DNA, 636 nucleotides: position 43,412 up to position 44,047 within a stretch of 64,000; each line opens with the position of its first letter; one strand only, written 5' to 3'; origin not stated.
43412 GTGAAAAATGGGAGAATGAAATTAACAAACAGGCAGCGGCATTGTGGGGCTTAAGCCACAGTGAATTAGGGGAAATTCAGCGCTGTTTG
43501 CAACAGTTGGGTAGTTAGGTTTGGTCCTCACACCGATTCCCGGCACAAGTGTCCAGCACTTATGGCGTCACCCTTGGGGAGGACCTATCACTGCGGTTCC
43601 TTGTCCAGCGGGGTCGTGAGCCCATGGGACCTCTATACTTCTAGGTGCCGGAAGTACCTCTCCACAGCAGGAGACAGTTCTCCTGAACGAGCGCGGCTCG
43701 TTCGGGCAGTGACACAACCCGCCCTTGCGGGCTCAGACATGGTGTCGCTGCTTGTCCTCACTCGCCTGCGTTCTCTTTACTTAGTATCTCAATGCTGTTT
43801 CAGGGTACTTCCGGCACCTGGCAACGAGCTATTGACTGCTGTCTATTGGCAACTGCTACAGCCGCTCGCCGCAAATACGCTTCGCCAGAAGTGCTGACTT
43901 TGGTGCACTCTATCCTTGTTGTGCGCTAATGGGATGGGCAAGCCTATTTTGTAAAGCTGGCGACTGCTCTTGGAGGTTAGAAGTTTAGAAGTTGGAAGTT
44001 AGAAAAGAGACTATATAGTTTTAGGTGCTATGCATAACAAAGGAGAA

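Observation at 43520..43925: About 400-bp GC-rich non-coding element with nested perfect inverted repeats between two convergent genes: candidate novel structured RNA or recombination element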

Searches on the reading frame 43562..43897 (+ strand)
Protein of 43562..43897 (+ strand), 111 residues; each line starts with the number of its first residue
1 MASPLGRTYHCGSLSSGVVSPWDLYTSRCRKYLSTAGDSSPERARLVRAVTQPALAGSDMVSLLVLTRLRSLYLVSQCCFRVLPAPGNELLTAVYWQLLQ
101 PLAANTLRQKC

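Call 10: search_protein_families(library=pfam, proteins=[window:43562-43897:+])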
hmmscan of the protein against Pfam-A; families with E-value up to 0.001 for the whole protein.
window:43562-43897:+ (111 aa): 0 families
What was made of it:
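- Checked: The ORF 43562-43897 has no Pfam match (call 10).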

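Call 27: find_homologous_proteins(query=window:43562-43894:+, max_evalue=0.01)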
Query window:43562-43894:+ (111 aa): 1 proteins with E <= 0.01 among 22 candidates.
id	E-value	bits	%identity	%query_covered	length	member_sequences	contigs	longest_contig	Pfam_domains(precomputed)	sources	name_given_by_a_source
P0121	1.4e-21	94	68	72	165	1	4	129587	-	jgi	jgi:hypothetical protein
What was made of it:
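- One copy was called as a hypothetical protein, P0121 (call 27).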

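Call 28: find_encoding_contigs(protein=P0121, flank=8000, max_places=6)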
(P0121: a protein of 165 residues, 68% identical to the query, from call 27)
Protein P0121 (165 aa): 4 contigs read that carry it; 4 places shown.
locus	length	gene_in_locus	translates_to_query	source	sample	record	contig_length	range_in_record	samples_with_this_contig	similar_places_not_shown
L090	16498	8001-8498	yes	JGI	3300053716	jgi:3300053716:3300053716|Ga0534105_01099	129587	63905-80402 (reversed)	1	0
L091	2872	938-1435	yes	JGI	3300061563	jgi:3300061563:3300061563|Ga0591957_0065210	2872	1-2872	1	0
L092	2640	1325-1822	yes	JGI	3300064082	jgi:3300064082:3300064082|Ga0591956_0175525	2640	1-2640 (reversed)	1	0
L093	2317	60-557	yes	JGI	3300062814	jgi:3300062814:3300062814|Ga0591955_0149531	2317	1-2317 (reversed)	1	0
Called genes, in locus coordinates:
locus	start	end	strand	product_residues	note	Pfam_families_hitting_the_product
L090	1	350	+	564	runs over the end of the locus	PF13287:Fn3_assoc, PF13290:CHB_HEX_C_1, PF02368:Big_2, PF26918:Ig_Eae (weak)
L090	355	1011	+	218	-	PF01618:MotA_ExbB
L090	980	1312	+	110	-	PF09919:DUF2149 (weak)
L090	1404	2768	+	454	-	PF00174:Oxidored_molyb (faint), PF13287:Fn3_assoc, PF13290:CHB_HEX_C_1, PF07833:Cu_amine_oxidN1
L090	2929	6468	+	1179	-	PF00174:Oxidored_molyb (faint), PF00395:SLH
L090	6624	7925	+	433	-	PF16656:Pur_ac_phosph_N, PF00149:Metallophos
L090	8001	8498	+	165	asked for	-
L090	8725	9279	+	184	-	PF00174:Oxidored_molyb (weak)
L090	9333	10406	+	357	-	PF09819:ABC_cobalt, PF00174:Oxidored_molyb (weak)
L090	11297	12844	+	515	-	PF13481:AAA_25 (faint), PF00005:ABC_tran, PF02463:SMC_N (faint), PF13191:AAA_16 (faint), PF13401:AAA_22 (faint), PF13476:AAA_23 (faint), PF13555:AAA_29 (faint), PF00005:ABC_tran, +2 more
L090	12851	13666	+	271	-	PF02361:CbiQ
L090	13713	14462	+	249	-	PF01636:APH (faint)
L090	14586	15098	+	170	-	PF03358:FMN_red (weak), PF12641:Flavodoxin_3 (faint), PF12682:Flavodoxin_4, PF12724:Flavodoxin_5 (faint)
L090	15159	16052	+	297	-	PF00149:Metallophos, PF12850:Metallophos_2 (weak)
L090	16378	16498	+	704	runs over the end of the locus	PF07833:Cu_amine_oxidN1, PF01832:Glucosaminidase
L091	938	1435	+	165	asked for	-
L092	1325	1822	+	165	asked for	-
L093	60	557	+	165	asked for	-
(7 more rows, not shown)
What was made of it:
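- The element inserts into intercistronic spacers in one orientation in L090 (call 28).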

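Call 41: search_protein_families(library=pfam, proteins=[L090:8725-9279:+, L090:6624-7925:+, L090:9333-10406:+, P0121], max_evalue=0.01)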
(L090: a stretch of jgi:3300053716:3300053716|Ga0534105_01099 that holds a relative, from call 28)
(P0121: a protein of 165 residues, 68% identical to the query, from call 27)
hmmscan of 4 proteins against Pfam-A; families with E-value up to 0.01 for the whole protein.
L090:8725-9279:+ (184 aa): 1 family
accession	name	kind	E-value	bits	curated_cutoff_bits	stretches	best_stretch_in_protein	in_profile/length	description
PF00174.25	Oxidored_molyb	-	9.6e-07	29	24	1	38-164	14-146/169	Oxidoreductase molybdopterin binding domain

L090:6624-7925:+ (433 aa): 2 families
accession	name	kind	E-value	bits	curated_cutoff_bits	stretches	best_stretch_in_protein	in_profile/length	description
PF00149.33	Metallophos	-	1.6e-18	68.3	21.5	1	140-323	2-191/191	Calcineurin-like phosphoesterase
PF16656.11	Pur_ac_phosph_N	-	6.5e-16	59.1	30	1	38-132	1-93/93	Purple acid Phosphatase, N-terminal domain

L090:9333-10406:+ (357 aa): 3 families
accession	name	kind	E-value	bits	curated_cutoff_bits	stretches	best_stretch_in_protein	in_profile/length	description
PF09819.14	ABC_cobalt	-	5.1e-22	78.7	25.2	1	17-133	2-119/121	ABC-type cobalt transport system, permease component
PF00174.25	Oxidored_molyb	-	1.8e-06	28.1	24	1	243-356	15-160/169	Oxidoreductase molybdopterin binding domain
PF09605.15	Trep_Strep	-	0.0051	17.3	28.7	1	16-145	2-126/185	Hypothetical bacterial integral membrane protein (Trep_Strep)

P0121 (165 aa): 0 families
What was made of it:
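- There is no Pfam hit (calls 10, 41).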

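Call 54: search_protein_representatives(alignment_id=A3)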
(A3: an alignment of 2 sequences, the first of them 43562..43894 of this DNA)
Query: 2 sequences, 185 profile positions. Proteins with E-value up to 0.001 (for the whole library): 5; up to 1e-10: 2; up to 1e-30: 1. The best 5 are listed.
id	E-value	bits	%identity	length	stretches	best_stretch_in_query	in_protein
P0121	2.9e-96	336.7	-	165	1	1-185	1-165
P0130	5.1e-19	84.9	-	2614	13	77-113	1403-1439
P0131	9.0e-08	48.2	-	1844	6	31-113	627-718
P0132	5.0e-05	39.2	-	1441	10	78-94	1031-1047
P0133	2.6e-04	36.9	-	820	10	52-116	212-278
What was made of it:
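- Only P0121 was found in two very large protein searches (calls 27, 54).
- Tried and rejected: Searching the ORF translation as a proxy for DNA copies found only P0121 (calls 27, 54).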

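Call 89: find_homologous_proteins(query=L090:9333-10403:+, max_evalue=1e-30)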
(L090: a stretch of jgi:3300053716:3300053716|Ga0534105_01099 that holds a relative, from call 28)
Query L090:9333-10403:+ (357 aa): 512 proteins with E <= 1e-30 among 8000 candidates; the best 120 are listed.
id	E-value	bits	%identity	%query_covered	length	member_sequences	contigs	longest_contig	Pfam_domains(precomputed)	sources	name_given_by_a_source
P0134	2.5e-228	775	100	100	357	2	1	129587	PF00174.26,PF09819.15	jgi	jgi:ABC-type thiamin/hydroxymethylpyrimidine transport system permease subunit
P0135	6.8e-180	616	81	100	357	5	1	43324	PF00174.26,PF09819.15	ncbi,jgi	ncbi:MAG: ECF transporter S component [bacterium]|jgi:ABC-type thiamin/hydroxymethylpyrimidine trans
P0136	2.5e-177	607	77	99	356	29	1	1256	PF00174.26,PF09819.15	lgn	-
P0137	8.1e-168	576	71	99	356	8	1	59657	PF09819.15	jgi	jgi:ABC-type thiamin/hydroxymethylpyrimidine transport system permease subunit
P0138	1.0e-166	572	74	100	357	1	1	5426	PF00174.26,PF09819.15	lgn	-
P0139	1.9e-165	568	73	100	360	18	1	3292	PF00174.26,PF09819.15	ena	-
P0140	2.5e-165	568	72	100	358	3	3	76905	PF00174.26,PF09819.15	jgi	jgi:energy-coupling factor transport system substrate-specific component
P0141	1.4e-164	565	73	100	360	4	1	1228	PF00174.26,PF09819.15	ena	-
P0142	3.1e-164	564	72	100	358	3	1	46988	PF00174.26,PF09819.15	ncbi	-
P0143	4.6e-164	564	72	100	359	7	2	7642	PF00174.26,PF09819.15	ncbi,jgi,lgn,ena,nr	ncbi:MAG TPA: hypothetical protein GX004_00010 [Firmicutes bacterium]|jgi:ABC-type thiamin/hydroxyme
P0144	1.3e-163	562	72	100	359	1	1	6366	PF00174.26,PF09819.15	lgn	-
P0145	1.7e-163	562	75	98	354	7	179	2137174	PF00174.26,PF09819.15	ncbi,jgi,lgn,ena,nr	ncbi:MAG: ECF transporter S component [bacterium]|jgi:ABC-type thiamin/hydroxymethylpyrimidine trans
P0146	1.9e-163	562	75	98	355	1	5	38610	PF00174.26,PF09819.15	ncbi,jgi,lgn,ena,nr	ncbi:MAG TPA: hypothetical protein GX518_05705 [Firmicutes bacterium]|nr:hypothetical protein [Bacil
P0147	4.1e-163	561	71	100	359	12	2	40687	PF00174.26,PF09819.15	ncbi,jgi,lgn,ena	-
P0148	1.4e-162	559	71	100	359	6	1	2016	PF00174.26,PF09819.15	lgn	-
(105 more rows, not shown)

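Call 90: find_encoding_contigs(protein=P0135, flank=8000, max_places=3)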
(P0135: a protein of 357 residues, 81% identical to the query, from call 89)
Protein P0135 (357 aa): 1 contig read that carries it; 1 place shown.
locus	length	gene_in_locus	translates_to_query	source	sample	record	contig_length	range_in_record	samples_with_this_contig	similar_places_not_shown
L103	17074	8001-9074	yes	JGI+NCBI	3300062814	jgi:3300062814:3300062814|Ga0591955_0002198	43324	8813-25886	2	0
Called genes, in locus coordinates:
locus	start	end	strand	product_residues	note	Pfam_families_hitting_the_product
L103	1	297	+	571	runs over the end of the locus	PF13290:CHB_HEX_C_1, PF13287:Fn3_assoc, PF02368:Big_2, PF26918:Ig_Eae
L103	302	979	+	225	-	PF01618:MotA_ExbB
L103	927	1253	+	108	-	PF09919:DUF2149 (weak)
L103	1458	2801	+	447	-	PF00174:Oxidored_molyb (weak), PF13290:CHB_HEX_C_1, PF13287:Fn3_assoc, PF07833:Cu_amine_oxidN1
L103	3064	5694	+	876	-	PF00174:Oxidored_molyb (faint), PF00395:SLH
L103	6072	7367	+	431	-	PF16656:Pur_ac_phosph_N, PF00149:Metallophos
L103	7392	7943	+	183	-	PF00174:Oxidored_molyb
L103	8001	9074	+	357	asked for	PF09819:ABC_cobalt, PF00174:Oxidored_molyb (weak)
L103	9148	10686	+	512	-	PF00005:ABC_tran, PF02463:SMC_N (faint), PF13191:AAA_16 (faint), PF13401:AAA_22 (faint), PF13476:AAA_23 (faint), PF13481:AAA_25 (faint), PF13555:AAA_29 (faint), PF00005:ABC_tran, +3 more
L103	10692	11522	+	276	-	PF02361:CbiQ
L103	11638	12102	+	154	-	PF02001:DUF134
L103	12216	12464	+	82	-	PF00462:Glutaredoxin, PF13417:GST_N_3 (weak)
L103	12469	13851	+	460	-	PF00155:Aminotran_1_2, PF01041:DegT_DnrJ_EryC1 (weak), PF01053:Cys_Met_Meta_PP (faint)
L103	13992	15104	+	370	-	PF00072:Response_reg, PF01339:CheB_methylest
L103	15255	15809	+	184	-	PF22381:Staph_reg_Sar_Rot (faint), PF01978:TrmB (faint), PF01047:MarR, PF12802:MarR_2, PF13463:HTH_27 (weak), PF13545:HTH_Crp_2 (faint)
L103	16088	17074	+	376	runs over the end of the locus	PF01210:NAD_Gly3P_dh_N (weak), PF02317:Octopine_DH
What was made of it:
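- On Integron attC array: The genes are an ordinary conserved operon, also present in L103 without M3 at two of the sites (call 90).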
